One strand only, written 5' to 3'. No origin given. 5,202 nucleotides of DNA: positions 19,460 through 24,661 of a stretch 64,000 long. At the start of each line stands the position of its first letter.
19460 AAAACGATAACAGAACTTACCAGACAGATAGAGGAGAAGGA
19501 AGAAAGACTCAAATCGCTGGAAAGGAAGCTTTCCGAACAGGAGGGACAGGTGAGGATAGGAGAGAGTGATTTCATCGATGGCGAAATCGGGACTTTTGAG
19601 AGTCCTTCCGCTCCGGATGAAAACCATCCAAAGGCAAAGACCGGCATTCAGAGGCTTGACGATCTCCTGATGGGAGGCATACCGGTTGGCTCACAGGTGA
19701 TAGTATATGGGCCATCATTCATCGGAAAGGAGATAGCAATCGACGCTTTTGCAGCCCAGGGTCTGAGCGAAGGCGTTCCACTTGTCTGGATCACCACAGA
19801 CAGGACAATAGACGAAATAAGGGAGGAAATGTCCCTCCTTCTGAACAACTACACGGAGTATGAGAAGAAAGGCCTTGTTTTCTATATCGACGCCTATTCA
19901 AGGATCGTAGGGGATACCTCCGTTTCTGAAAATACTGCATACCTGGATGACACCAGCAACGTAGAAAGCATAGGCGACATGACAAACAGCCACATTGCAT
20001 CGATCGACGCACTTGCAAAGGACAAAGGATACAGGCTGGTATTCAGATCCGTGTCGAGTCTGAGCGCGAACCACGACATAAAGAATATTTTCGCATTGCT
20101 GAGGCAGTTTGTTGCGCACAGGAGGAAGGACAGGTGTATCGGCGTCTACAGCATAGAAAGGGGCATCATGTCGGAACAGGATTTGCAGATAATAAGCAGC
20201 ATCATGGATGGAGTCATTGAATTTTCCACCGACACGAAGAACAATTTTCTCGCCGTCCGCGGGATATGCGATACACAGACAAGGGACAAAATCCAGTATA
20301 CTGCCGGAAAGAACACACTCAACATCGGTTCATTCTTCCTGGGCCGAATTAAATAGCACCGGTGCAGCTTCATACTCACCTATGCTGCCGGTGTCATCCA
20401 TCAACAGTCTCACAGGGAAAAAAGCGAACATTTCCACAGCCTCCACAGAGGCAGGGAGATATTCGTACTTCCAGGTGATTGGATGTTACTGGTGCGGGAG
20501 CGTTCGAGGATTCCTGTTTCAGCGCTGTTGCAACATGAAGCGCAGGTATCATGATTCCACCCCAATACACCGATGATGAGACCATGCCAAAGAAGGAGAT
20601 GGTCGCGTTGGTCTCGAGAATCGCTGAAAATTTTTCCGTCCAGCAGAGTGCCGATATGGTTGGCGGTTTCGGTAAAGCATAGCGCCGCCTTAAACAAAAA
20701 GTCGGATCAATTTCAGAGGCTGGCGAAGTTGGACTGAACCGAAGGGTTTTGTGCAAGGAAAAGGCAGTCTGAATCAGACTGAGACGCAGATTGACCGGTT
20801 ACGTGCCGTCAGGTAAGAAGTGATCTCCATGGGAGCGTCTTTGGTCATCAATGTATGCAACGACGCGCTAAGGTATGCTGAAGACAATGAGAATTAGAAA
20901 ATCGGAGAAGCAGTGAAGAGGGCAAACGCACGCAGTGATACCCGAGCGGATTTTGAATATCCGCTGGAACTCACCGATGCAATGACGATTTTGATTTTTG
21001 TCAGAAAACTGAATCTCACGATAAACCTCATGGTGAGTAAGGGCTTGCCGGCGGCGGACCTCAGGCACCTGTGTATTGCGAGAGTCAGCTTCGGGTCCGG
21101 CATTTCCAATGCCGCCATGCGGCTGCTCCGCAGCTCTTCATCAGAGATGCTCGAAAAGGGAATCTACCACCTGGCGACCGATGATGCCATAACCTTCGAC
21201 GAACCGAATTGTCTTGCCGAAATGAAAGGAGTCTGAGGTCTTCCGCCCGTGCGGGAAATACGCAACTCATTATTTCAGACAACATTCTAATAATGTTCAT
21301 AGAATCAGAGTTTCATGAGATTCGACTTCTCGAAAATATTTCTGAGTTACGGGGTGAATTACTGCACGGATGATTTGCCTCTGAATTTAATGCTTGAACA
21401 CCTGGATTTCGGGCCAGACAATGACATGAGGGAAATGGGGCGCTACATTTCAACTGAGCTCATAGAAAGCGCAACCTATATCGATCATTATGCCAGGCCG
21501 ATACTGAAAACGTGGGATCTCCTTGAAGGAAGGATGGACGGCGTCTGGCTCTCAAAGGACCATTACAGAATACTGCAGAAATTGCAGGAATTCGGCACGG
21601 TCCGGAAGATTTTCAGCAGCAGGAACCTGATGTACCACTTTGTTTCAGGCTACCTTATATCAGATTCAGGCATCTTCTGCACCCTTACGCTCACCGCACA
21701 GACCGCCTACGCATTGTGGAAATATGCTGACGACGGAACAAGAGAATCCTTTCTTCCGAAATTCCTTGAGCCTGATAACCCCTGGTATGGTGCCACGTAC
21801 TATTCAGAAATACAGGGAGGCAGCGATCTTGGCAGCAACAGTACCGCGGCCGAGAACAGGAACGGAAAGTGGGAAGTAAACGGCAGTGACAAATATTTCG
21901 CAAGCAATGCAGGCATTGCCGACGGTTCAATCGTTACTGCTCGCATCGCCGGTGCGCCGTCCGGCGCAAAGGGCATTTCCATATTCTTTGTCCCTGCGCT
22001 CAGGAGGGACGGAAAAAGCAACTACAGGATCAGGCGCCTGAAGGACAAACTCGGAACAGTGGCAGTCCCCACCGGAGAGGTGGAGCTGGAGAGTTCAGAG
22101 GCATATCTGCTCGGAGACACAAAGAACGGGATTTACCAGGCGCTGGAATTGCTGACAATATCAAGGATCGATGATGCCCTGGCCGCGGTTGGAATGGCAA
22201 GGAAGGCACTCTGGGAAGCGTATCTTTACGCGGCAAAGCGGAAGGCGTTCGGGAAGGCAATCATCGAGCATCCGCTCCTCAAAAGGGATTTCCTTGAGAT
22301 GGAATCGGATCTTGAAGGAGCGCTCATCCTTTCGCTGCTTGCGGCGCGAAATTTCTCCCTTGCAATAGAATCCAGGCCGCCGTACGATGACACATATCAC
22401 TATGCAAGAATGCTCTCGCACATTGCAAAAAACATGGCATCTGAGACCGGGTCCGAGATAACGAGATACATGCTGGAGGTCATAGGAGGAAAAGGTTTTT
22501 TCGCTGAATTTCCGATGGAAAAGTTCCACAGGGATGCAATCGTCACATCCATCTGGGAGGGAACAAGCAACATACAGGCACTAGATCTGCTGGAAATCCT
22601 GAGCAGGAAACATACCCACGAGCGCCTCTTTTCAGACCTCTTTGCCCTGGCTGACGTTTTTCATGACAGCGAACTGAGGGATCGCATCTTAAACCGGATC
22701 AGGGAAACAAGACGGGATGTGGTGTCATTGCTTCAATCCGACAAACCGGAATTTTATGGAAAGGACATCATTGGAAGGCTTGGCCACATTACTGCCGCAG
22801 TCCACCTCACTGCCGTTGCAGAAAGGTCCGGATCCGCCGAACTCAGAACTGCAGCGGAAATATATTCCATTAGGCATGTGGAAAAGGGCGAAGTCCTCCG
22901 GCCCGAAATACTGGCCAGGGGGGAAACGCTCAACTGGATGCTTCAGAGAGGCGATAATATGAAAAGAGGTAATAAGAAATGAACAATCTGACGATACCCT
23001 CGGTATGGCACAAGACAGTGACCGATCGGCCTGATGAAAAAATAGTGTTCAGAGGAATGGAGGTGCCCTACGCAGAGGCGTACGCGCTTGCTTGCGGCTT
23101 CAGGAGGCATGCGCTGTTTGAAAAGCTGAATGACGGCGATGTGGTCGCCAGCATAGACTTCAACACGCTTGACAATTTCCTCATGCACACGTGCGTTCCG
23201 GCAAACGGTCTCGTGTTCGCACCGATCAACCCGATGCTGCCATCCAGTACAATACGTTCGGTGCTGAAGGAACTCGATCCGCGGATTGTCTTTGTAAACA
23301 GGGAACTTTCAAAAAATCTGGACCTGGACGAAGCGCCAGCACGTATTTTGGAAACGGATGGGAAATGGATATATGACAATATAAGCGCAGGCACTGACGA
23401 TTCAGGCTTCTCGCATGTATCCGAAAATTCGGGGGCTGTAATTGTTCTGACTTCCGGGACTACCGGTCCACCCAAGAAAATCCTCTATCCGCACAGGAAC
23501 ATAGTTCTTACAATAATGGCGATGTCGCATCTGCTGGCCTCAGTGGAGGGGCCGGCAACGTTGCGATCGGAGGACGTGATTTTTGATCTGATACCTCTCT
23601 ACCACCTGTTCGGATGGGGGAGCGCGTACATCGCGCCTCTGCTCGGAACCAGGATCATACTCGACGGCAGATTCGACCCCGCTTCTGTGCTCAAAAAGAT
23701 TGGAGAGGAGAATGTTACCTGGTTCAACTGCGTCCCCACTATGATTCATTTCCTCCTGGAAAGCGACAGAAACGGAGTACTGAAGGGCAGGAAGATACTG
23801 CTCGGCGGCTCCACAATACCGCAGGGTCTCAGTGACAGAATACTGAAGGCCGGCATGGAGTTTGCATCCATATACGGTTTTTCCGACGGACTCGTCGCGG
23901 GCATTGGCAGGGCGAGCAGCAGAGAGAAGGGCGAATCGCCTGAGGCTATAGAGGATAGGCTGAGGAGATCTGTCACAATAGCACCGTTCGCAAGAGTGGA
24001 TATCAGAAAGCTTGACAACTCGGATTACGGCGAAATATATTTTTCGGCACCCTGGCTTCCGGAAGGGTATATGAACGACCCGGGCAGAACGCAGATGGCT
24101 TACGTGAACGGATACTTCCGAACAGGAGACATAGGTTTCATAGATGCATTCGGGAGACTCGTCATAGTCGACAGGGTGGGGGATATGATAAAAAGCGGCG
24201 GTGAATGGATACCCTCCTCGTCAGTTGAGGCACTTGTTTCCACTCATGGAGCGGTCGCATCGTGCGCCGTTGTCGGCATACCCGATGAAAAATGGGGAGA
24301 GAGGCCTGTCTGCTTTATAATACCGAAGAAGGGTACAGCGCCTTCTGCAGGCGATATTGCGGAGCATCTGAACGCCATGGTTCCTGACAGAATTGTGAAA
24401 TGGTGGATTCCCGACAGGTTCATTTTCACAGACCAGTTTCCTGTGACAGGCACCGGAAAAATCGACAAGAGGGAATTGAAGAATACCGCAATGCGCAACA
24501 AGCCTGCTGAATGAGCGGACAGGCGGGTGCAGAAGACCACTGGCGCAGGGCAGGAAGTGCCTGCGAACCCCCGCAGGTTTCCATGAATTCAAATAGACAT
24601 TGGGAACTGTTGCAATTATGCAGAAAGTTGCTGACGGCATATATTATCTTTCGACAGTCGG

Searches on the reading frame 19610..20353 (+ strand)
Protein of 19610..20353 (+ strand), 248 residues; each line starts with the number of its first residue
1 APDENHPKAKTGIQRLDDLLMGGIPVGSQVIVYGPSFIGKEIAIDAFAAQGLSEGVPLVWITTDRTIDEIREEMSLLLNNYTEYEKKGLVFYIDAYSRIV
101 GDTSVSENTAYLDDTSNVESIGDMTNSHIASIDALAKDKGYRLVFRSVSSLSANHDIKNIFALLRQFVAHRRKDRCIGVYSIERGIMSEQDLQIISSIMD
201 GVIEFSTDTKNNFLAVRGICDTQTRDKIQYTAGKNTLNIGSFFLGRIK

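Call 82: search_solved_structures(query=window:19610-20353:+, max_evalue=0.01, show_alignments=3)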
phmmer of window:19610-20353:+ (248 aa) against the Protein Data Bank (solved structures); distinct sequences matched with E-value up to 0.01: 47.
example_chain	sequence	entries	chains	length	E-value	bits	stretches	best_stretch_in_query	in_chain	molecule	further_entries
3cmu_A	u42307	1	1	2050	4.4e-17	66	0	11-72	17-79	Protein recA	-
3cmt_A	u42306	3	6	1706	1.5e-14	57.7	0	11-72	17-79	Protein recA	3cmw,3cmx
3cmv_A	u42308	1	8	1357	7.5e-12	48.9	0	11-72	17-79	Protein recA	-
2zts_A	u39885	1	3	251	1.1e-10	45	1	8-121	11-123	Putative uncharacterized protein PH0186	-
2dr3_A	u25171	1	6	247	1.7e-09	41.2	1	8-134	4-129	UPF0273 protein PH0284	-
2w0m_A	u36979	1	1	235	5.9e-08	36.1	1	9-97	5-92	SSO2452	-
8db3_A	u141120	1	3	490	1.1e-07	35.2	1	8-74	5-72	Circadian clock protein KaiC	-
8fwi_A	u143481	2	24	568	1.5e-07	34.8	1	8-74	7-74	Circadian clock protein KaiC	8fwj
8dba_A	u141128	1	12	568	1.6e-07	34.7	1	8-74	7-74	Circadian clock protein KaiC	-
8zn5_B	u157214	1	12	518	3.1e-07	33.8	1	7-94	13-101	KaiC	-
8zn6_F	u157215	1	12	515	7.1e-07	32.6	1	8-96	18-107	KaiC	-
7dy1_A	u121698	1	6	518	8.8e-07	32.3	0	7-101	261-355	Circadian clock protein kinase KaiC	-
4o0m_A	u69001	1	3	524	9.1e-07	32.2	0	7-101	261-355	Circadian clock protein kinase KaiC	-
5jwq_A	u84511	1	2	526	9.6e-07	32.2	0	7-101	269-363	Circadian clock protein kinase KaiC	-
8jon_A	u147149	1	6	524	1.1e-06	31.9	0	8-96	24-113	Circadian clock oscillator protein KaiC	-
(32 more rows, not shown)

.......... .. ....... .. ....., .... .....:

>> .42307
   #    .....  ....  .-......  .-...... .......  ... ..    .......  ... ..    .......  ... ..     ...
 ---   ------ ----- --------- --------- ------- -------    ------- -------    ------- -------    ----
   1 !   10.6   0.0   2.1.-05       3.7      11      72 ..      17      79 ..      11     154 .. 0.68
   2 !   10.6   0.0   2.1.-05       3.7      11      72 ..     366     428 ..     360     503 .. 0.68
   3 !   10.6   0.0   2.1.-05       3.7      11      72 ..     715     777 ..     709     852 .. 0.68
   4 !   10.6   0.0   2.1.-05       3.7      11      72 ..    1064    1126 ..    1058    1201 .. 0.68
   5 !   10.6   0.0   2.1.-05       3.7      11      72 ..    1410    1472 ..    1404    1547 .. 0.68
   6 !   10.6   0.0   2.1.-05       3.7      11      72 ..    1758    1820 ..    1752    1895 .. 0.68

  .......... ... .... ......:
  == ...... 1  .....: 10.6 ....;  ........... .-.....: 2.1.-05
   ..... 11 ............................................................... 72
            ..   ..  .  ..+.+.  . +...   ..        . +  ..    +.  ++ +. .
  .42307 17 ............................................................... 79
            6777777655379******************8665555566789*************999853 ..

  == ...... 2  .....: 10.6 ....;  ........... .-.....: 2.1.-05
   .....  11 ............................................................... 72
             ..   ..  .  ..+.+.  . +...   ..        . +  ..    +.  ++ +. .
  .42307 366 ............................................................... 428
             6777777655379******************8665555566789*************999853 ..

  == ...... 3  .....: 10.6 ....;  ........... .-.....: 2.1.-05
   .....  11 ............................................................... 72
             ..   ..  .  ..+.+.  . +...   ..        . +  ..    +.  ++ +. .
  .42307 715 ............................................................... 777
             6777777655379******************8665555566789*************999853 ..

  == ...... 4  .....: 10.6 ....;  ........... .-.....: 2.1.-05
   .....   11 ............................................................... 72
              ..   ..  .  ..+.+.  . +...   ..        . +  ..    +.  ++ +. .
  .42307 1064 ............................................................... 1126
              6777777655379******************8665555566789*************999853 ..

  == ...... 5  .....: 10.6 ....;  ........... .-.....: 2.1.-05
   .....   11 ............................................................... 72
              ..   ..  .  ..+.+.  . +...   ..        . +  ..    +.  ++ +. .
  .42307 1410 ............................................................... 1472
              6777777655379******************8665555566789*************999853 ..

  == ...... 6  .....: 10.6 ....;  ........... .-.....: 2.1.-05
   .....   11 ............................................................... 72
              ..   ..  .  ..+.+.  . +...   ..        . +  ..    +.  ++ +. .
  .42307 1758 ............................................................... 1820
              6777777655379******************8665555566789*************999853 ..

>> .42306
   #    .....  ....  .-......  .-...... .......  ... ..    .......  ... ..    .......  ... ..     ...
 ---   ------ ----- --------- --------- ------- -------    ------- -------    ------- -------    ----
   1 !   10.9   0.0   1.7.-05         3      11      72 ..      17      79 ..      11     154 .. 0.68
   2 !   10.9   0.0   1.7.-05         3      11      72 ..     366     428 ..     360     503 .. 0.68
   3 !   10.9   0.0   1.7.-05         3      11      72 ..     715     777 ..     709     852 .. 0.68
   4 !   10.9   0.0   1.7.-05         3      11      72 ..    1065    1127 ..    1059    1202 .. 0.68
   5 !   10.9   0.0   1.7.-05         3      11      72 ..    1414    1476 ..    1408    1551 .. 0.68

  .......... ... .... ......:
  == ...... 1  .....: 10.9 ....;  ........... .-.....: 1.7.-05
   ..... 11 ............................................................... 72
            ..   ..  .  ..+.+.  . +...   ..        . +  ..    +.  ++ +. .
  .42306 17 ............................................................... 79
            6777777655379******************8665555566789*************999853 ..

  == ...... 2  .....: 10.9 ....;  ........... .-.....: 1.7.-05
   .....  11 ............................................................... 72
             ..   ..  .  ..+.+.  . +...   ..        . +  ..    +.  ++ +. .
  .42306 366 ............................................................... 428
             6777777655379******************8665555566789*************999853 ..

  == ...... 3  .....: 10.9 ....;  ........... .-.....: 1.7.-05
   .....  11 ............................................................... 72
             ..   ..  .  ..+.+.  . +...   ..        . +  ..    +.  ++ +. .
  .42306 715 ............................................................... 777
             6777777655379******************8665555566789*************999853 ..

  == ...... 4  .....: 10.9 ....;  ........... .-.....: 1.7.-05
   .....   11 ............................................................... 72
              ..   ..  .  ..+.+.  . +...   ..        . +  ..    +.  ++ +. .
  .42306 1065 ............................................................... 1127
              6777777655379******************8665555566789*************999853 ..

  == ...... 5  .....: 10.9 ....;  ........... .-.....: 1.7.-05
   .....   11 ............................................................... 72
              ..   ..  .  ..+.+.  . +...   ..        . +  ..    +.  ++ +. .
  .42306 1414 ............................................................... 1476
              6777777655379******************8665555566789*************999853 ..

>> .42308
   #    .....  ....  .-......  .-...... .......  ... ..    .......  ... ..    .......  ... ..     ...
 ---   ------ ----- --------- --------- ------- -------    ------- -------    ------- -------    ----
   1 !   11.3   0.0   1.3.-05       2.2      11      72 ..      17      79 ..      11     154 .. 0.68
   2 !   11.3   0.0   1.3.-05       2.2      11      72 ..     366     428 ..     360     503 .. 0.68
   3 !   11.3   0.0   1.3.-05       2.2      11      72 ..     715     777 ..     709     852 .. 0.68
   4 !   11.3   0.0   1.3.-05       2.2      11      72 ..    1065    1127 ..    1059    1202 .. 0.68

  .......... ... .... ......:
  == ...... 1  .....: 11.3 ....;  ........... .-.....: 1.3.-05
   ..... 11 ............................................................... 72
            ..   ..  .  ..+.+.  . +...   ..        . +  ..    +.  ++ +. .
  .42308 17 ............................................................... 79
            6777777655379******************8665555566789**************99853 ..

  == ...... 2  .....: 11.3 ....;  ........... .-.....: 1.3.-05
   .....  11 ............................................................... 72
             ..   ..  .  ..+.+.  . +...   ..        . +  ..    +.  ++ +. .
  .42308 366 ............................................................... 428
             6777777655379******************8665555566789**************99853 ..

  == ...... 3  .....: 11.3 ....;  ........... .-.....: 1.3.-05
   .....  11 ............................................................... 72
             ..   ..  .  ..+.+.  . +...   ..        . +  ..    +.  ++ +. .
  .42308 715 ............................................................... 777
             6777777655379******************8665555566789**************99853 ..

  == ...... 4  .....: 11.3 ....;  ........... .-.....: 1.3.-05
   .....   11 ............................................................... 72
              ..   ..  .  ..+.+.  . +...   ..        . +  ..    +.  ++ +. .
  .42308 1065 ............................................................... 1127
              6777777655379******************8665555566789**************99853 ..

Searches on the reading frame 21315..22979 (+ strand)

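Call 29: search_protein_families(library=pfam, proteins=[window:21315-22979:+], max_evalue=0.001)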
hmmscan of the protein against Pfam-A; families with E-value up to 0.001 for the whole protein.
window:21315-22979:+ (555 aa): 3 families
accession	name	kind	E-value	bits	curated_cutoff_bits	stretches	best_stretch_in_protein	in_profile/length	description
PF00441.29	Acyl-CoA_dh_1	-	3.2e-28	99.2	22.4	1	271-425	2-145/150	Acyl-CoA dehydrogenase, C-terminal domain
PF02770.24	Acyl-CoA_dh_M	-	8.2e-18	64.8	33.3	1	161-259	2-95/97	Acyl-CoA dehydrogenase, middle domain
PF08028.16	Acyl-CoA_dh_2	-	7.4e-12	46.1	22.7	1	288-418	4-133/134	Acyl-CoA dehydrogenase, C-terminal domain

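Call 30: search_protein_families(library=padloc, proteins=[window:21315-22979:+], max_evalue=0.00001)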
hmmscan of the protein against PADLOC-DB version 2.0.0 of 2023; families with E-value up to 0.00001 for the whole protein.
window:21315-22979:+ (555 aa): 0 families

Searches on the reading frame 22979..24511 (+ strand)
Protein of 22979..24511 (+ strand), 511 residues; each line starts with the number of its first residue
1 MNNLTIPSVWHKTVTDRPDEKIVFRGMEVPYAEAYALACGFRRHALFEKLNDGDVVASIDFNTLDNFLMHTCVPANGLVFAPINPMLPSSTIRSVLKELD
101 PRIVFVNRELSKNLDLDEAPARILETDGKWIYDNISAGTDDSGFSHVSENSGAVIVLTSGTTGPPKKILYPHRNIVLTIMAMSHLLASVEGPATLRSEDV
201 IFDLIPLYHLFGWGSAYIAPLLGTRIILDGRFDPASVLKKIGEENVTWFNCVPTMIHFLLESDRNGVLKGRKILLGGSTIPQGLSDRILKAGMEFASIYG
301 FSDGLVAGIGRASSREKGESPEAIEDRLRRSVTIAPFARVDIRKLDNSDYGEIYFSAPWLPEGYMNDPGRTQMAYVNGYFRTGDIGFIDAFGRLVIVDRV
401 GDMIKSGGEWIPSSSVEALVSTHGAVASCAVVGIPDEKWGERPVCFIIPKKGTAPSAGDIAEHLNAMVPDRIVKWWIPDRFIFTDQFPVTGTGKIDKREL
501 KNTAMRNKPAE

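Call 29: search_protein_families(library=pfam, proteins=[window:22979-24511:+], max_evalue=0.001)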
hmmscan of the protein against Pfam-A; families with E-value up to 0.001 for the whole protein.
window:22979-24511:+ (511 aa): 2 families
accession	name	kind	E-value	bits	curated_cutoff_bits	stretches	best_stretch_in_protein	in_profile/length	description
PF00501.34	AMP-binding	-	2.8e-37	128.9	29.9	1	13-364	4-383/384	AMP-binding enzyme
PF13193.12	AMP-binding_C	-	3.7e-20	73.1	24.5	1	416-494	2-76/76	AMP-binding enzyme C-terminal domain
